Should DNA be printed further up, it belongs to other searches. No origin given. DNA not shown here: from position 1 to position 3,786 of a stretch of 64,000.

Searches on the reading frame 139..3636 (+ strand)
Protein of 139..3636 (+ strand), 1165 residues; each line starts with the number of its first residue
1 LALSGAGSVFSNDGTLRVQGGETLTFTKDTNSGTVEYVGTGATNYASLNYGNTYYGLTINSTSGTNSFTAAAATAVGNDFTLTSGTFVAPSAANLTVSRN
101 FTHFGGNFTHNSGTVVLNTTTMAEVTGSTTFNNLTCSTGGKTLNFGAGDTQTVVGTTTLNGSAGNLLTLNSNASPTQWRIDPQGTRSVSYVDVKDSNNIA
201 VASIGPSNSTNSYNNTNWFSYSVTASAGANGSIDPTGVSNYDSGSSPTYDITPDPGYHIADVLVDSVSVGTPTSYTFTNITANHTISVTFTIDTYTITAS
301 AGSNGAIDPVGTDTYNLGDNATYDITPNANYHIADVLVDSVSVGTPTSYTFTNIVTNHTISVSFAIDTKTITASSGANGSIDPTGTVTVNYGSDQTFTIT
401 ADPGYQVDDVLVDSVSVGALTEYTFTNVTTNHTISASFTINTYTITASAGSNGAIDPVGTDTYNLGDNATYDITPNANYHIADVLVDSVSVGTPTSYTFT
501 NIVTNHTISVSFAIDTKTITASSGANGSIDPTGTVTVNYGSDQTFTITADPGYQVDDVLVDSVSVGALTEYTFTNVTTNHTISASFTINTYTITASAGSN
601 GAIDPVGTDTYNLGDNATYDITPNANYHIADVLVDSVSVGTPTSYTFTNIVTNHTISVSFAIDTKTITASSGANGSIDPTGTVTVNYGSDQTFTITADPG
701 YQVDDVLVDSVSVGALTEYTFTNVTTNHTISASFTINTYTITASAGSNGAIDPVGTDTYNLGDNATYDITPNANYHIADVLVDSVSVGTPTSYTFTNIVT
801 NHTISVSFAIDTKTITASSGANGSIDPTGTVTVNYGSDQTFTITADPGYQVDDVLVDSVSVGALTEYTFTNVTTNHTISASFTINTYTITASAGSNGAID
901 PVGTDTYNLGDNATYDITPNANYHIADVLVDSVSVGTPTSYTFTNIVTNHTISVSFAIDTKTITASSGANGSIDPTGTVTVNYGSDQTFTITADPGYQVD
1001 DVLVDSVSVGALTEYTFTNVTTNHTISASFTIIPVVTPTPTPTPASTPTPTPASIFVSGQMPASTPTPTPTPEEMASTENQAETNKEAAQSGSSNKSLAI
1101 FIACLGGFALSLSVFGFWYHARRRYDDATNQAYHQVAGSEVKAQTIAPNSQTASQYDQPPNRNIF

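Call 8: search_protein_families(library=ncbifam, proteins=[window:139-3636:+], max_evalue=0.1)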
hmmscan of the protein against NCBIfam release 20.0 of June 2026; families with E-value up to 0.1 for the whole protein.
window:139-3636:+ (1165 aa): 3 families
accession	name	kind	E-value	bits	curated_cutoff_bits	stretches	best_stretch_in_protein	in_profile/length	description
NF004008.0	PRK05476.3-1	equivalog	0.00024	20.3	440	0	517-580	228-291/326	adenosylhomocysteinase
NF002238.0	PRK01146.2-2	equivalog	0.0003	20.6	133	0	397-415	55-73/92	DNA-directed RNA polymerase subunit L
TIGR02377.1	MocE_fam_FeS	subfamily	0.0019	18.2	136.15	0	469-520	38-89/101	MocE family 2Fe-2S type ferredoxin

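Call 18: search_protein_families(library=pfam, proteins=[window:139-3636:+], max_evalue=0.01)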
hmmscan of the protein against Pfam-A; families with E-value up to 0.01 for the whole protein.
window:139-3636:+ (1165 aa): 4 families
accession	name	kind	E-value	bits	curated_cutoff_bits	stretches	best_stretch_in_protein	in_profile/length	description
PF18998.6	Flg_new_2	-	1.6e-37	127.7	23.6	11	221-292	1-71/73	Divergent InlB B-repeat domain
PF05494.18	MlaC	-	7e-08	32.9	26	0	328-361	125-158/166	MlaC protein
PF22466.2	PSF3_N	-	0.0012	19.1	27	0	405-426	1-22/53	PSF3 N-terminal domain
PF13049.11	DUF3910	-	0.0044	17.8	37.8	0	343-368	10-35/95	Protein of unknown function (DUF3910)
